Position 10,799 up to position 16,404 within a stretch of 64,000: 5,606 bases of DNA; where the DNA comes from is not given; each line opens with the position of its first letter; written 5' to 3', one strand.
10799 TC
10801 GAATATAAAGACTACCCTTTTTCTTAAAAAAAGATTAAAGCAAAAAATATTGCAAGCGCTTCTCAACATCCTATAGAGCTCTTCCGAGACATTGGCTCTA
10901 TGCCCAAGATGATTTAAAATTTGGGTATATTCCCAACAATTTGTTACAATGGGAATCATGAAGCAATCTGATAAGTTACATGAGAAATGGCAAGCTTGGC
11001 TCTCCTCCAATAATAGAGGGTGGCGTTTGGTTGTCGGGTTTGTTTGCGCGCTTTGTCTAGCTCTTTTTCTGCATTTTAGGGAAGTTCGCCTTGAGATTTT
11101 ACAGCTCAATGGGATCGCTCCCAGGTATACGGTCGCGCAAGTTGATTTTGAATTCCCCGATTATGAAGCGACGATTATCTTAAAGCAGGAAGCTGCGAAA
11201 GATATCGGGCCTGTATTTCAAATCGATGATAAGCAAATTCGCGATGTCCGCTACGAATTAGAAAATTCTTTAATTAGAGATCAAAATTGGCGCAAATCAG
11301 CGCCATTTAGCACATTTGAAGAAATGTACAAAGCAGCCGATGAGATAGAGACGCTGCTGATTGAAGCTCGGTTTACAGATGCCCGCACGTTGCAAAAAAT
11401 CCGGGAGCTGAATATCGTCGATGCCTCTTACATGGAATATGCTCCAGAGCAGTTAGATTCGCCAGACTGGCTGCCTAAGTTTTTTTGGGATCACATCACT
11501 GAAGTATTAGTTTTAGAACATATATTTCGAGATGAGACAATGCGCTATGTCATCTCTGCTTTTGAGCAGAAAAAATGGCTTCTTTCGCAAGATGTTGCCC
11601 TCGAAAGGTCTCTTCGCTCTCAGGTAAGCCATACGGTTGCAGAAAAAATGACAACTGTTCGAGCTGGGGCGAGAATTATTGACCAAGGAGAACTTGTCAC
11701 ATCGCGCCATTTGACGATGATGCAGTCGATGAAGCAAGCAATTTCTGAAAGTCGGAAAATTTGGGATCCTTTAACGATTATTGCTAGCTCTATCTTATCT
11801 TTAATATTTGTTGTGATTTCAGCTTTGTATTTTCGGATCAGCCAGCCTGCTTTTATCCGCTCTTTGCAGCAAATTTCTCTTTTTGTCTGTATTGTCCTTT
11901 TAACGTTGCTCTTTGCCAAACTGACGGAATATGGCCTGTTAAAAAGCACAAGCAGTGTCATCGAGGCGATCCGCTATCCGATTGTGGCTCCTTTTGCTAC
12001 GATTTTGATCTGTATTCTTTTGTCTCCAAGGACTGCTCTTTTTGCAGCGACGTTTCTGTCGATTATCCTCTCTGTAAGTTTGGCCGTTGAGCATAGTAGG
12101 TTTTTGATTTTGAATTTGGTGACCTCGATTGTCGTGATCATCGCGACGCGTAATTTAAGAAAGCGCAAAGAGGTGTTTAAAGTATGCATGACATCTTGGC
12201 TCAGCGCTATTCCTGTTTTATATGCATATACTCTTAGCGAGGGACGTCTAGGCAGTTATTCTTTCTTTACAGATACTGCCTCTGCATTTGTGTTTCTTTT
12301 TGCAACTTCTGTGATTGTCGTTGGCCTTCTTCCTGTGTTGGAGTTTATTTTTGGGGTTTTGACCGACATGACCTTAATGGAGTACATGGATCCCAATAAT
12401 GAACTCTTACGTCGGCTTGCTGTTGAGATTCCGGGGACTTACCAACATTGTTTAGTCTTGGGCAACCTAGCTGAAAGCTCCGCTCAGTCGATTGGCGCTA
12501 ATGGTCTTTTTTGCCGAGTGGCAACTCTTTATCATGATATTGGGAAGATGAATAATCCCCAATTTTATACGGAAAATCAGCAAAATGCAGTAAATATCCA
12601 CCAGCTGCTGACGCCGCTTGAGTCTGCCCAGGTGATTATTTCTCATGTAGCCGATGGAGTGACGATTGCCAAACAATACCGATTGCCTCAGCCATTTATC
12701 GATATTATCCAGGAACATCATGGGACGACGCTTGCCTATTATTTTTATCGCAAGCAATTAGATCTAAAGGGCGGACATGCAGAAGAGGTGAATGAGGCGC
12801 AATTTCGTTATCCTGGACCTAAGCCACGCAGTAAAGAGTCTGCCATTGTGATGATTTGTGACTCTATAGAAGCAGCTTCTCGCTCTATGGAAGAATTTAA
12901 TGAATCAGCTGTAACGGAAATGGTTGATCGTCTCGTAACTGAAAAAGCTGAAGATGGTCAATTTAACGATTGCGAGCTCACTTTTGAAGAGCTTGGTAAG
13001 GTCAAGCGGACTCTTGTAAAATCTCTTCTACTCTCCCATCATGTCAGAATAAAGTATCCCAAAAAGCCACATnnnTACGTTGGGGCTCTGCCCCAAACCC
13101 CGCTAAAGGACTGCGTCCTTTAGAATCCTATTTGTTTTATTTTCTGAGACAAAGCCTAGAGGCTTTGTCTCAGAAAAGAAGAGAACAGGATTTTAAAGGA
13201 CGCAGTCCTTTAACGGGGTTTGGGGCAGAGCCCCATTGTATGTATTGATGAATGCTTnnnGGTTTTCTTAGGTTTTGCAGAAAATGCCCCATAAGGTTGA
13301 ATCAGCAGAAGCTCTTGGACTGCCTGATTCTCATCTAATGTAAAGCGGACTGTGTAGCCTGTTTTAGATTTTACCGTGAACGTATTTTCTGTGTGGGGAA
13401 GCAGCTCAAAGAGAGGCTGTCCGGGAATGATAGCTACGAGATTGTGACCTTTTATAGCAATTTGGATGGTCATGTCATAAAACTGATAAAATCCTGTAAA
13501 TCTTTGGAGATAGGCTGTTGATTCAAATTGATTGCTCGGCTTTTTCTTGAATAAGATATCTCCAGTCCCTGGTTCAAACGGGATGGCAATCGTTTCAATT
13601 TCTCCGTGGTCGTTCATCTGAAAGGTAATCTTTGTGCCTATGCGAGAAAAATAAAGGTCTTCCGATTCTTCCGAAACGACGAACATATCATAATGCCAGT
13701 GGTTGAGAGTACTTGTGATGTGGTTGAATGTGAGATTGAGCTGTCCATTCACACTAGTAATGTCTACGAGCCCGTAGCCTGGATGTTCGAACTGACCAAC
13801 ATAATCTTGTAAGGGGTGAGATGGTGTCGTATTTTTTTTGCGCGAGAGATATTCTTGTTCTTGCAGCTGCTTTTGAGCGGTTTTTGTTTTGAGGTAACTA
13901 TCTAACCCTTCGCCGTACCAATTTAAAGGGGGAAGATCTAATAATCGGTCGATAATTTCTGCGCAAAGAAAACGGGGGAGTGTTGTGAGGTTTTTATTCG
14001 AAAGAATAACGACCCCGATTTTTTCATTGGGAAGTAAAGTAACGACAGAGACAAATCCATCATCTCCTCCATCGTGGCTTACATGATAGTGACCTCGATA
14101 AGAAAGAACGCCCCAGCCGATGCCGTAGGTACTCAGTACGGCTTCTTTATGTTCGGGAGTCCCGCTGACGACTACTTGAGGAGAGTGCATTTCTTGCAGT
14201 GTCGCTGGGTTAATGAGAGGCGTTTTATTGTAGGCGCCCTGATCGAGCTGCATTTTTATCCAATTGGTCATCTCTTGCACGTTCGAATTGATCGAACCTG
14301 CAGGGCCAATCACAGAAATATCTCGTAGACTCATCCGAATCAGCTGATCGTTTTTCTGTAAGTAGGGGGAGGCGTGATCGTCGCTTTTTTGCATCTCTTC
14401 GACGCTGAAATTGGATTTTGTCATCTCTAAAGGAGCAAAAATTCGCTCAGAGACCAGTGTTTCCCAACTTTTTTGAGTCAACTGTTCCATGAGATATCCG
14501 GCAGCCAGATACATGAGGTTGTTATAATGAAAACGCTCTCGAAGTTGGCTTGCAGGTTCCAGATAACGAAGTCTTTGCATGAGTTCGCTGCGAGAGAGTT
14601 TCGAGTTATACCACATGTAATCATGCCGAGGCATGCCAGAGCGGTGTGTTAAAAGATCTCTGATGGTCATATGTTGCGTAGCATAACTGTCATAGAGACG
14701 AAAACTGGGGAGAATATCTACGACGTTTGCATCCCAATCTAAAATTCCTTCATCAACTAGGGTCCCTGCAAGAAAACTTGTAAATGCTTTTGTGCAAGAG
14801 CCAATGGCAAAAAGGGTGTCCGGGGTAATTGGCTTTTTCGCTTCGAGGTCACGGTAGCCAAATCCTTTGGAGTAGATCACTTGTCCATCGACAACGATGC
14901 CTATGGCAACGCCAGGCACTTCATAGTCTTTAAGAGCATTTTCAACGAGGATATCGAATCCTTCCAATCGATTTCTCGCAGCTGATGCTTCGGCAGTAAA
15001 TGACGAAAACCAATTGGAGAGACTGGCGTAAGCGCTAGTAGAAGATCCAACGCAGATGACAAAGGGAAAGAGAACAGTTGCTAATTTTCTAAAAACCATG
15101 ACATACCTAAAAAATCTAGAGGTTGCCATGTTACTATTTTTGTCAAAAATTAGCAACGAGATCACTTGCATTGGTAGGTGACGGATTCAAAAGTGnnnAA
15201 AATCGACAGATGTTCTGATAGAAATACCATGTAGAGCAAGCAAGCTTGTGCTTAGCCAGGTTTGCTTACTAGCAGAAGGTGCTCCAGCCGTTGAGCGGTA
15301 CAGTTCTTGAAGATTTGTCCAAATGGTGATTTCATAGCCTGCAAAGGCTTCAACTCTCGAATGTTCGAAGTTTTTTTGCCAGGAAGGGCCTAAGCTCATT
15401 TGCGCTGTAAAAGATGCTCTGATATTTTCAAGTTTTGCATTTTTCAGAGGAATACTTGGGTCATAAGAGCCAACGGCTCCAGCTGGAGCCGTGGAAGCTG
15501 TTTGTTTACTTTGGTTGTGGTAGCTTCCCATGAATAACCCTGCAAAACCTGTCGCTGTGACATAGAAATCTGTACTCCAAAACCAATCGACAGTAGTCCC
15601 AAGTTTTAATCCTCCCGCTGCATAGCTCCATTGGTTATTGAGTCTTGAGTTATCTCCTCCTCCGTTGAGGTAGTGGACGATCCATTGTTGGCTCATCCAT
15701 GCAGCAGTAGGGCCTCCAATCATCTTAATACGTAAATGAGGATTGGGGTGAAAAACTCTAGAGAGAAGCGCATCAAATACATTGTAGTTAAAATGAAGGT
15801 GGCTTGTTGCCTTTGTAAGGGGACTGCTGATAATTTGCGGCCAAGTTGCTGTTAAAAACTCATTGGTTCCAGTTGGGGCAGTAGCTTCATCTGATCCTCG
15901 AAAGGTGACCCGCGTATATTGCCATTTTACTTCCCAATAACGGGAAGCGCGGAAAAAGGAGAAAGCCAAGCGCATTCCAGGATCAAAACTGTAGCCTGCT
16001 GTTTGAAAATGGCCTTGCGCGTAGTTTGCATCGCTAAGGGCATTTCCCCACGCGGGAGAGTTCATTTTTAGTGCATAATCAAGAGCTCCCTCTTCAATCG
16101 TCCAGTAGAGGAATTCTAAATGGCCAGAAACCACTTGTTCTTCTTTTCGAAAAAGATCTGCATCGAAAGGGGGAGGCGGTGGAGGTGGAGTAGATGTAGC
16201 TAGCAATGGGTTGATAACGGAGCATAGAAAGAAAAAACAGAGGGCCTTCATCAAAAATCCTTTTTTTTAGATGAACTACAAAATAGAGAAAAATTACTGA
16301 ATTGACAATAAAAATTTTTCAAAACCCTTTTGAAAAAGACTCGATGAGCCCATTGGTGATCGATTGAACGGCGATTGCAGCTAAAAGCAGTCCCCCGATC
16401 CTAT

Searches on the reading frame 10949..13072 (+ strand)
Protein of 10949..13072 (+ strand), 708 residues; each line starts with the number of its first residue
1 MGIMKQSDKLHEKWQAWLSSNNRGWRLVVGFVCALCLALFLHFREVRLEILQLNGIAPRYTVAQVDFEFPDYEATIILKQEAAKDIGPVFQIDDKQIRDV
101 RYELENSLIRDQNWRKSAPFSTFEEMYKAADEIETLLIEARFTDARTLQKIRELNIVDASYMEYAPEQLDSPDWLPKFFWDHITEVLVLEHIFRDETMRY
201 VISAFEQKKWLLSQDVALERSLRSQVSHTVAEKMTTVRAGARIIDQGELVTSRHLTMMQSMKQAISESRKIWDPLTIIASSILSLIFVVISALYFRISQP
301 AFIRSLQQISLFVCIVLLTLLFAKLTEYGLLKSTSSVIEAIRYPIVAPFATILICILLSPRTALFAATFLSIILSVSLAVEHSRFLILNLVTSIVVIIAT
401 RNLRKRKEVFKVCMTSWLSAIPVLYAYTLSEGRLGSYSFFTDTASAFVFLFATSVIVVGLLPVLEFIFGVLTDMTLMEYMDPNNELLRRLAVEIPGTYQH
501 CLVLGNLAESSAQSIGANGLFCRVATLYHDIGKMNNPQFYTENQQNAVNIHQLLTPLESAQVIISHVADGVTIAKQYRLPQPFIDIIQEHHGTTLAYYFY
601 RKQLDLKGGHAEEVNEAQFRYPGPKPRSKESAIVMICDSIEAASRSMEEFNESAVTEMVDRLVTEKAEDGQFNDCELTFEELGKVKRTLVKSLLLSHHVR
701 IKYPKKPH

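Call 23: search_protein_families(library=pfam, proteins=[window:10949-13072:+], max_evalue=0.001)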
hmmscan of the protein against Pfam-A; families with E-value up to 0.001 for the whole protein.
window:10949-13072:+ (708 aa): 4 families
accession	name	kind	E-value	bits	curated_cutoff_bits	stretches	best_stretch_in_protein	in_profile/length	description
PF07698.17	7TM-7TMR_HD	-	7e-17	62.4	29.4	1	275-472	2-190/190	7TM receptor with intracellular HD hydrolase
PF01966.28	HD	-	3.2e-14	53.7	22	1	497-642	1-115/116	HD domain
PF07697.16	7TMR-HDED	-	4.8e-12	46.8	27.6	1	55-138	4-82/224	7TM-HD extracellular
PF08668.18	HDOD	-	0.0003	20.8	22.9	1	489-591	87-194/196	HDOD domain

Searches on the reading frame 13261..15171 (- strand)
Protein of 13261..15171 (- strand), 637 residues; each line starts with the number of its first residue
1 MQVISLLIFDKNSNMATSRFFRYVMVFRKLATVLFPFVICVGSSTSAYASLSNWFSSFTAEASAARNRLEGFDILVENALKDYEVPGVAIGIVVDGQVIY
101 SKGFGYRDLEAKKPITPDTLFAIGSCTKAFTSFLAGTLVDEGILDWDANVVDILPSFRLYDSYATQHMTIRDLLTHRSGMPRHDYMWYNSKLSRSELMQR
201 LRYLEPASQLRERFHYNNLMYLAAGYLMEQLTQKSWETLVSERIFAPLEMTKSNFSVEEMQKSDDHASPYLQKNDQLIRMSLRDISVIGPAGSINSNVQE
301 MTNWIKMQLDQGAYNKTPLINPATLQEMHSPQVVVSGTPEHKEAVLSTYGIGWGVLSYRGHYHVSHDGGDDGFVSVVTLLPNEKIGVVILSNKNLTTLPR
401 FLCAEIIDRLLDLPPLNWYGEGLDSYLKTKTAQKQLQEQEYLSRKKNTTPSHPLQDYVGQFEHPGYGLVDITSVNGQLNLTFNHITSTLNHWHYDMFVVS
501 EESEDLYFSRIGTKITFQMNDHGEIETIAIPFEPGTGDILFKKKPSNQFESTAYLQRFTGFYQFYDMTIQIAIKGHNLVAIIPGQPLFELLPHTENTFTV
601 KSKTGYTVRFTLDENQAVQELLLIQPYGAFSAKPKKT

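Call 78: search_protein_families(library=pfam, proteins=[window:13261-15171:-], max_evalue=0.0001)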
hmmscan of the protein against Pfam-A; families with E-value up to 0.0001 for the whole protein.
window:13261-15171:- (637 aa): 2 families
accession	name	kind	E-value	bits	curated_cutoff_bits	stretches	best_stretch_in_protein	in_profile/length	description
PF00144.29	Beta-lactamase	-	6e-67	226.6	27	1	75-399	4-316/329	Beta-lactamase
PF11954.13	DUF3471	-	1.7e-25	89.8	29.3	1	444-538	2-98/103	Domain of unknown function (DUF3471)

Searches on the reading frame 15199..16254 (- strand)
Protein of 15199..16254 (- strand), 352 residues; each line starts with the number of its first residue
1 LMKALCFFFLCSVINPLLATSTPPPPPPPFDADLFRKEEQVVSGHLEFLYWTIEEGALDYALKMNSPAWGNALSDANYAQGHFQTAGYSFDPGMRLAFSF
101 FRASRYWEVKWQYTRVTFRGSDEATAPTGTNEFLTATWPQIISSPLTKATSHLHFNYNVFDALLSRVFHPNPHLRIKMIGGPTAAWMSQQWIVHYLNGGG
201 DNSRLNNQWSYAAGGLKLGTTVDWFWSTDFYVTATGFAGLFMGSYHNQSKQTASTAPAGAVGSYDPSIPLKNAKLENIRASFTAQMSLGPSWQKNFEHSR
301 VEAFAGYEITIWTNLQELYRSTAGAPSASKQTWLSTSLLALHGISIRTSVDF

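Call 78: search_protein_families(library=pfam, proteins=[window:15199-16254:-], max_evalue=0.0001)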
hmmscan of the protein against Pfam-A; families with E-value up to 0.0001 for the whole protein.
window:15199-16254:- (352 aa): 1 family
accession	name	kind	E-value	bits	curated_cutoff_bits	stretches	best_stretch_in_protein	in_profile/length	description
PF05150.18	Legionella_OMP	-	8.7e-16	58.1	25.4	1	46-333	13-262/281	Legionella pneumophila major outer membrane protein precursor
